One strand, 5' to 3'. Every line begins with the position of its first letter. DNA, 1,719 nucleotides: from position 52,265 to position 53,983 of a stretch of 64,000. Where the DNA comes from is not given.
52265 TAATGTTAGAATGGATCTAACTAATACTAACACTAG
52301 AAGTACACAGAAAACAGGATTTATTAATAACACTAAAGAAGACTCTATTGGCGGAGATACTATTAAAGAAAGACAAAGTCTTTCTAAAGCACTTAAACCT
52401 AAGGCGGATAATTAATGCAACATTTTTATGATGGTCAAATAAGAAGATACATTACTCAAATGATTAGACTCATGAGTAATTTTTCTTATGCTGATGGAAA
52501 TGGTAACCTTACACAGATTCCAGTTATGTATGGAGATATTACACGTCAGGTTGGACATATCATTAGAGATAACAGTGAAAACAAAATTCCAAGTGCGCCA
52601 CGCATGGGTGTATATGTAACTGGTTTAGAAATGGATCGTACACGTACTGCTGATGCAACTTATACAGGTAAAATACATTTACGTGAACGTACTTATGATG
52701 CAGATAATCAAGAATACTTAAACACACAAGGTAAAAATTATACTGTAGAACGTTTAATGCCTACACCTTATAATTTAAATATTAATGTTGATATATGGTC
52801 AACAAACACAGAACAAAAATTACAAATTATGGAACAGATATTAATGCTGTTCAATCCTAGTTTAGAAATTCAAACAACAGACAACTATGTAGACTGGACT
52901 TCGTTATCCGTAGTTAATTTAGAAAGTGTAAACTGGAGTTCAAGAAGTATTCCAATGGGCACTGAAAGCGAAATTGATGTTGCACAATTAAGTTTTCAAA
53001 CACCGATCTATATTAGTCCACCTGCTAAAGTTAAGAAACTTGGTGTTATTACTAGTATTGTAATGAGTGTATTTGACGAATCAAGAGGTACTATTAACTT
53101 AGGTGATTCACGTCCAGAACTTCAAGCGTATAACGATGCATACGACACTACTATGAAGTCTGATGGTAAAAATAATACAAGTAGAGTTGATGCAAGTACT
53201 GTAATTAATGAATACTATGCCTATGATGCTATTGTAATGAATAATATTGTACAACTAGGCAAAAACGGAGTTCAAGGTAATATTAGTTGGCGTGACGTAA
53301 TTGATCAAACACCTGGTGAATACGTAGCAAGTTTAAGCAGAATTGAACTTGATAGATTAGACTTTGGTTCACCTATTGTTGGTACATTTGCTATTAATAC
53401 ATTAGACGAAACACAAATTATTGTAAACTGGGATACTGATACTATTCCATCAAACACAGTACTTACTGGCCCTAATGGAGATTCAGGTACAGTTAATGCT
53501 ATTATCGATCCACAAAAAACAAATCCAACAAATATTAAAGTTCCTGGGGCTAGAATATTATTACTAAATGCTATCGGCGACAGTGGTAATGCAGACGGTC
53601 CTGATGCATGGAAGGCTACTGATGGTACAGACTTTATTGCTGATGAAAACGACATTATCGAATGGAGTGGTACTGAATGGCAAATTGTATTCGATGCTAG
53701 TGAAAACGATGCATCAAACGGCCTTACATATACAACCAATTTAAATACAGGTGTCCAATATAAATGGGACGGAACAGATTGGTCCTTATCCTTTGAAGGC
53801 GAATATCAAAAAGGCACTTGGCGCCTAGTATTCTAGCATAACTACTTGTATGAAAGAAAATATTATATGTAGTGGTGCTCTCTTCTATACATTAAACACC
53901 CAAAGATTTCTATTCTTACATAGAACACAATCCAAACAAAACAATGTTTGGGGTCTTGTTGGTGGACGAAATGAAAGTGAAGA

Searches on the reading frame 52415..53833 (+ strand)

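Call 42: search_protein_families(library=phrogs, proteins=[window:52415-53833:+], max_evalue=0.00001)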
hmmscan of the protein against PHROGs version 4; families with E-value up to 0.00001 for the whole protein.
window:52415-53833:+ (473 aa): 2 families
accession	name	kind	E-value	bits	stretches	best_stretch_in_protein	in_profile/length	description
phrog_11196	-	tail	2.6e-76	258.5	1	2-473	4-438/441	tail sheath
phrog_227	-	tail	3.2e-23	83.5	1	2-252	4-246/278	tail sheath stabilizer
